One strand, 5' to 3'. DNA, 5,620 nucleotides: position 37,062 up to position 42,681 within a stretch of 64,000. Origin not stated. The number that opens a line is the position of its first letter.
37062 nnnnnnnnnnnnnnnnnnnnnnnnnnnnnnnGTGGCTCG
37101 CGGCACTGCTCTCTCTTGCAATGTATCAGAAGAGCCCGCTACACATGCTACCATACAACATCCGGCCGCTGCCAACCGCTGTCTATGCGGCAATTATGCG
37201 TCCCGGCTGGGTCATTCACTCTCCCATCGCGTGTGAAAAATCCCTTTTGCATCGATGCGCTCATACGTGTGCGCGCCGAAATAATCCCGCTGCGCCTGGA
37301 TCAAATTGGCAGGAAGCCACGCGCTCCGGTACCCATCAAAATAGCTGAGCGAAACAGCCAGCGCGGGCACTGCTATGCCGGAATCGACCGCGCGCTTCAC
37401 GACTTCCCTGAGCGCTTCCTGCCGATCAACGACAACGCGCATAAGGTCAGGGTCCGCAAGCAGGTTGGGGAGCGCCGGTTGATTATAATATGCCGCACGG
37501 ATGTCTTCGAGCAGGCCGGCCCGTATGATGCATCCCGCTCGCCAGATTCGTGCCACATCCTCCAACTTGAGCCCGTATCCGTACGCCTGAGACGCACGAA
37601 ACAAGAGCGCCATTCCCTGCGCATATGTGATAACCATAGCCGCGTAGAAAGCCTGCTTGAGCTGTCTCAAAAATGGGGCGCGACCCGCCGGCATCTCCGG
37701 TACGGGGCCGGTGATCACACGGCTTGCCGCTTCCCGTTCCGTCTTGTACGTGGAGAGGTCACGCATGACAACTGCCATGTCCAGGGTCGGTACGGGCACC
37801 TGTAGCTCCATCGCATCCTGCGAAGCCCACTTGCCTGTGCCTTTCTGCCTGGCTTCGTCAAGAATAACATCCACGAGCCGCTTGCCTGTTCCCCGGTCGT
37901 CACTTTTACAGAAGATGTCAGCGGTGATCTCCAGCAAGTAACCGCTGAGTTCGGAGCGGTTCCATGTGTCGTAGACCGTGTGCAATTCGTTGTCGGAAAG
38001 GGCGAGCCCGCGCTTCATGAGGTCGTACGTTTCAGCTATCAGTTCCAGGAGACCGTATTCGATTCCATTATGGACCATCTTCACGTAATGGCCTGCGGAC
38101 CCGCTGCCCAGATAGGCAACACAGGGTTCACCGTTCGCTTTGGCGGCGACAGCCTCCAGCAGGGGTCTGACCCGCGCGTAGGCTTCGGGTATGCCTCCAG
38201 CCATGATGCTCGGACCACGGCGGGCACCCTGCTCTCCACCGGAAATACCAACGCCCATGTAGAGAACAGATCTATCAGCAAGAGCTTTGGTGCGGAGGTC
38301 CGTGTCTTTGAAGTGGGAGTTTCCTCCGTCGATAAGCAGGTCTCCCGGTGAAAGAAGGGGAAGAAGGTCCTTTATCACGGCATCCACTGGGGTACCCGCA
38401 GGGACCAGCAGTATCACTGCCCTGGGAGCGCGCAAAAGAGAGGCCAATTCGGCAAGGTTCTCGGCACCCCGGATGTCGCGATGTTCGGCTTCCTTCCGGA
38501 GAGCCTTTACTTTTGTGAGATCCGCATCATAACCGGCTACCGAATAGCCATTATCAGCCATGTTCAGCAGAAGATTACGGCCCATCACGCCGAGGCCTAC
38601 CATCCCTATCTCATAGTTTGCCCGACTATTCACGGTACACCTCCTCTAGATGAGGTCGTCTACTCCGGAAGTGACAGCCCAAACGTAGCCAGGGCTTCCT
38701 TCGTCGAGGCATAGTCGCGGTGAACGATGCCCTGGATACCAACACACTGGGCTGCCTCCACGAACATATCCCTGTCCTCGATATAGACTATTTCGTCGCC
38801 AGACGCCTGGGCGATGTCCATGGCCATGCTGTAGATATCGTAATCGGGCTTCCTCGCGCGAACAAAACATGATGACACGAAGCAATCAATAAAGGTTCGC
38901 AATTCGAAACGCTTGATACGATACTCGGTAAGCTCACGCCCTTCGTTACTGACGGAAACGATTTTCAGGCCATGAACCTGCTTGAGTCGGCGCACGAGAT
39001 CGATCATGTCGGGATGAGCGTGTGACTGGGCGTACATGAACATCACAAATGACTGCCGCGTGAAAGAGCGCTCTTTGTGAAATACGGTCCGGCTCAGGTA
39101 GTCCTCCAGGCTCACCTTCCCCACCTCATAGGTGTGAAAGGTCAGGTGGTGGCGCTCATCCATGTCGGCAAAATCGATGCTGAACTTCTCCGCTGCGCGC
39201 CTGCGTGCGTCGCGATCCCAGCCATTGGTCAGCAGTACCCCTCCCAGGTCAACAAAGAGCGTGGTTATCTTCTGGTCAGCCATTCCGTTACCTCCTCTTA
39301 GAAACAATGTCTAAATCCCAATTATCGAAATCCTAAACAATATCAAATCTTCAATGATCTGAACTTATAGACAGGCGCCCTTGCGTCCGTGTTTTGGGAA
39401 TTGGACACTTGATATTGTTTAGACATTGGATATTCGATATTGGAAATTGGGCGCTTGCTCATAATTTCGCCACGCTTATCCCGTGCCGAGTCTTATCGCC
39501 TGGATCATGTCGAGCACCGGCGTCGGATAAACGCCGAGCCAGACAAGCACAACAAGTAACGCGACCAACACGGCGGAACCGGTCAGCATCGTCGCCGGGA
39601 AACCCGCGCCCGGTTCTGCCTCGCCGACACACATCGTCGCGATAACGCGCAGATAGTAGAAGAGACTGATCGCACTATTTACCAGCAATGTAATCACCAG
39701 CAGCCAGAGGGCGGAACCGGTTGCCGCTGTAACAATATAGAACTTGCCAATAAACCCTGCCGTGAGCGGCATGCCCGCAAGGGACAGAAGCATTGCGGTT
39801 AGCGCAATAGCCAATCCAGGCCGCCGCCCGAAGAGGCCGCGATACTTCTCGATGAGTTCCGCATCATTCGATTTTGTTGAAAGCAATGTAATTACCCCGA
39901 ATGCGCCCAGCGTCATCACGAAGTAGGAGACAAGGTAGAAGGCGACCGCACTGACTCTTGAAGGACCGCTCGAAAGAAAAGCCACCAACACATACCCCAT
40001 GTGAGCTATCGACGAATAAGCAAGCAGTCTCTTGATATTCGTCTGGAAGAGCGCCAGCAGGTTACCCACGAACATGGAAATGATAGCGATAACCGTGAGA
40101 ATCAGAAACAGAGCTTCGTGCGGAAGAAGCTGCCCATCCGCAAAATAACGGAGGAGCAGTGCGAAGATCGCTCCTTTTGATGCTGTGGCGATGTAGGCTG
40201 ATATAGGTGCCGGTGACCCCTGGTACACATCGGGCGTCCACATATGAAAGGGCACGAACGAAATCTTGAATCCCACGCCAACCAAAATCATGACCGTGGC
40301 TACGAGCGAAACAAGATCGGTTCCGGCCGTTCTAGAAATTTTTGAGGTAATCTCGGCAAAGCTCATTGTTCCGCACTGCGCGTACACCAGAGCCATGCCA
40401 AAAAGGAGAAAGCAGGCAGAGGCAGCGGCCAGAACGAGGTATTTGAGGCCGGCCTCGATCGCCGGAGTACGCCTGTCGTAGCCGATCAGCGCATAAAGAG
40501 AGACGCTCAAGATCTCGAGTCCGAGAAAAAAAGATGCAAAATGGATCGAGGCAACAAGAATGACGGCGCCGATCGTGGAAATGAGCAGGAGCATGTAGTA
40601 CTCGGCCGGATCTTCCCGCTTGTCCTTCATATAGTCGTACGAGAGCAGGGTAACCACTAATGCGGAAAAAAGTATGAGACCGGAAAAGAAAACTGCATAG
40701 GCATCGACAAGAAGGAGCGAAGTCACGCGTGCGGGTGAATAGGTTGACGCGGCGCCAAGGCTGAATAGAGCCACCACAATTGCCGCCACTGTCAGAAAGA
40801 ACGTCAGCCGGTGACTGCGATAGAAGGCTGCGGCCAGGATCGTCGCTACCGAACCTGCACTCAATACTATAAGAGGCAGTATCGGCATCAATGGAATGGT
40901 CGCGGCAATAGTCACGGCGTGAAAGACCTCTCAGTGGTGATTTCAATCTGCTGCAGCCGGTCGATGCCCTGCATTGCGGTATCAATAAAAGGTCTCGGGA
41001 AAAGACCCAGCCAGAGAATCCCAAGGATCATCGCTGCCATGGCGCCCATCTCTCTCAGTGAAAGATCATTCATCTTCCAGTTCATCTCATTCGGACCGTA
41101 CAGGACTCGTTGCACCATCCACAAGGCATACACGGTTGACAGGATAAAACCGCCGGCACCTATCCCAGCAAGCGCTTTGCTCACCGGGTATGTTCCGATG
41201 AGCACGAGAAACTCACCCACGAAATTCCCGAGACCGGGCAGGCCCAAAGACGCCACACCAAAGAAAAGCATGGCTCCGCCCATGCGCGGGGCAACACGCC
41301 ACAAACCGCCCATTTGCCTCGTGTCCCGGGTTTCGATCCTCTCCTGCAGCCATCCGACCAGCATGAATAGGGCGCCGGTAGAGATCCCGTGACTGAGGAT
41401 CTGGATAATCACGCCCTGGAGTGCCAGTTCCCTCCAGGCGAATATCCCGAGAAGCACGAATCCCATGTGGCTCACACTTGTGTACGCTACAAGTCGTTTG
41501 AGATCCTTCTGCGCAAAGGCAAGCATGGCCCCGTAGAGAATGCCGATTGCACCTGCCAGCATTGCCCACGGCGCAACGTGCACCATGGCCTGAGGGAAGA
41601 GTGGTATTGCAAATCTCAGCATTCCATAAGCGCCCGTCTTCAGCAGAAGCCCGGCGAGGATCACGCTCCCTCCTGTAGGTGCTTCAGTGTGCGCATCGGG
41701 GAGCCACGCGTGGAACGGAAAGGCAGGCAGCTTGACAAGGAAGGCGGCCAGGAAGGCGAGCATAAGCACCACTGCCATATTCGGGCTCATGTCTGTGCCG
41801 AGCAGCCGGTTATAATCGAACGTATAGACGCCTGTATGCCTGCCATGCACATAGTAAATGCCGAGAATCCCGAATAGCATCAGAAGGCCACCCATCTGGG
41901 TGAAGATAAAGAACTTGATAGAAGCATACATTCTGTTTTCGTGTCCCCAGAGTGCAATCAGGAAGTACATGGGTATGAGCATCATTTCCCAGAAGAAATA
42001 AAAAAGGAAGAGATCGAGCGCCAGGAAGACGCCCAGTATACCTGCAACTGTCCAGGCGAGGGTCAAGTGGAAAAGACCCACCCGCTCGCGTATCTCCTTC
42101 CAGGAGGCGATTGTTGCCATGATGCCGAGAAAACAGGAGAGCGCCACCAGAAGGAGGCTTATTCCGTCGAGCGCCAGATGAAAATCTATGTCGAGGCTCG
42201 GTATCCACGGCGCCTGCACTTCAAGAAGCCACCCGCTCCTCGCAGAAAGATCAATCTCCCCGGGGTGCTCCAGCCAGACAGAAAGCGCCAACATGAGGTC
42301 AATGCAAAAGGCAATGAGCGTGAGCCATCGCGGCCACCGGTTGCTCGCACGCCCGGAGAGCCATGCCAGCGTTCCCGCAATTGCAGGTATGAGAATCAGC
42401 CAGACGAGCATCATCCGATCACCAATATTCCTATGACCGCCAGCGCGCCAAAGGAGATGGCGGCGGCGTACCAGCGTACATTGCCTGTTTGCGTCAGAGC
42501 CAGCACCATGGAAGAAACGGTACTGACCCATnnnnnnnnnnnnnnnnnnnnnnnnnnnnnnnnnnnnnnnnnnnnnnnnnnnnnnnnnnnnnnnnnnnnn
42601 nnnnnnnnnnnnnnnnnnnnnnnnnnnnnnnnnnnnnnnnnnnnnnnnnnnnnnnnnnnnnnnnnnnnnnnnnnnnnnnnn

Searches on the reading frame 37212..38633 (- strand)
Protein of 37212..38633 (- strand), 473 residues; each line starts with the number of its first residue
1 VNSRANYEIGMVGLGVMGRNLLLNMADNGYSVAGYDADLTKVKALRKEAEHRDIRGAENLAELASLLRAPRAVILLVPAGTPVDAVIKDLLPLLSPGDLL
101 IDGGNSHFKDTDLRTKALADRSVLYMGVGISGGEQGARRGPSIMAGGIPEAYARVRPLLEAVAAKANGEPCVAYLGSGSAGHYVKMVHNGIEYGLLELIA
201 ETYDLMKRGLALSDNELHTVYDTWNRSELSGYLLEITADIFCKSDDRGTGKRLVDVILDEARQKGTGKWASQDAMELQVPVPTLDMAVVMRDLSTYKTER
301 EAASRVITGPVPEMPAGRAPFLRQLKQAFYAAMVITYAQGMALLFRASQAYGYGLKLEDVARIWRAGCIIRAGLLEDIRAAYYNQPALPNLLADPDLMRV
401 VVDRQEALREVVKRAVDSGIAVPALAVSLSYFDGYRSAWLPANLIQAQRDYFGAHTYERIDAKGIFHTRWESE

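Call 43: search_protein_families(library=pfam, proteins=[window:37212-38633:-], max_evalue=0.00001)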
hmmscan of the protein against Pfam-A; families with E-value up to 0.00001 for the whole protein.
window:37212-38633:- (473 aa): 2 families
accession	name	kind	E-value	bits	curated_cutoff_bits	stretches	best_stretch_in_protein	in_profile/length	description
PF00393.24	6PGD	-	7.3e-117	390.3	27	1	181-470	1-290/290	6-phosphogluconate dehydrogenase, C-terminal domain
PF03446.21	NAD_binding_2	-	1e-43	149.6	21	1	8-172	1-156/161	NAD binding domain of 6-phosphogluconate dehydrogenase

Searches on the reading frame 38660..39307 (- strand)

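Call 43: search_protein_families(library=pfam, proteins=[window:38660-39307:-], max_evalue=0.00001)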
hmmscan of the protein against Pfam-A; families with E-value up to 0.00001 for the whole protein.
window:38660-39307:- (215 aa): 2 families
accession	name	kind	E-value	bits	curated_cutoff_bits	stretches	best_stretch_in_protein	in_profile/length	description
PF00702.32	Hydrolase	-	4.5e-12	47.2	26.4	1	14-190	1-191/191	haloacid dehalogenase-like hydrolase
PF13419.12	HAD_2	-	6.9e-11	43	23.8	1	92-194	74-176/178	Haloacid dehalogenase-like hydrolase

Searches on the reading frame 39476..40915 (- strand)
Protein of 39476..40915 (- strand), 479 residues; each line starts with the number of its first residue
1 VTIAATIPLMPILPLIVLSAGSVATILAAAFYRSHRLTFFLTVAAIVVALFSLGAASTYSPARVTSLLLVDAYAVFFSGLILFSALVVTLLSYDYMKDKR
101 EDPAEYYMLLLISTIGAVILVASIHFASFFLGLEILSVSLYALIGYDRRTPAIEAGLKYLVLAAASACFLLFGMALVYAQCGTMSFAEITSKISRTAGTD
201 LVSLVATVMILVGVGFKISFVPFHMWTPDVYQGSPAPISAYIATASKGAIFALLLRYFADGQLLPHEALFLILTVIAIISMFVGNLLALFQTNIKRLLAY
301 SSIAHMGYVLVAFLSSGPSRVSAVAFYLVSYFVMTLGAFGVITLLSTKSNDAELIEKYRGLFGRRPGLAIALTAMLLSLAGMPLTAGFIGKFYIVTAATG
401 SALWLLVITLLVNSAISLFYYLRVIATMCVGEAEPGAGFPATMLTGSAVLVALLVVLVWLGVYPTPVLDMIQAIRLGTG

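Call 43: search_protein_families(library=pfam, proteins=[window:39476-40915:-], max_evalue=0.00001)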
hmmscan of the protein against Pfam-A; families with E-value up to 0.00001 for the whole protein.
window:39476-40915:- (479 aa): 1 family
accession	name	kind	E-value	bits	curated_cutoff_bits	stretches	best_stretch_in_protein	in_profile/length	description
PF00361.26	Proton_antipo_M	-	6.3e-71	239.4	21.5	1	125-417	3-294/294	NADH:quinone oxidoreductase/Mrp antiporter, TM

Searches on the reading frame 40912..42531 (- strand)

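Call 43: search_protein_families(library=pfam, proteins=[window:40912-42531:-], max_evalue=0.00001)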
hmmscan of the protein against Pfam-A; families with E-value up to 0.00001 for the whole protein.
window:40912-42531:- (539 aa): 1 family
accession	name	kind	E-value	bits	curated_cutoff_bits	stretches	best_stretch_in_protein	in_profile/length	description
PF00361.26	Proton_antipo_M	-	4.3e-68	230.1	21.5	1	171-452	1-280/294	NADH:quinone oxidoreductase/Mrp antiporter, TM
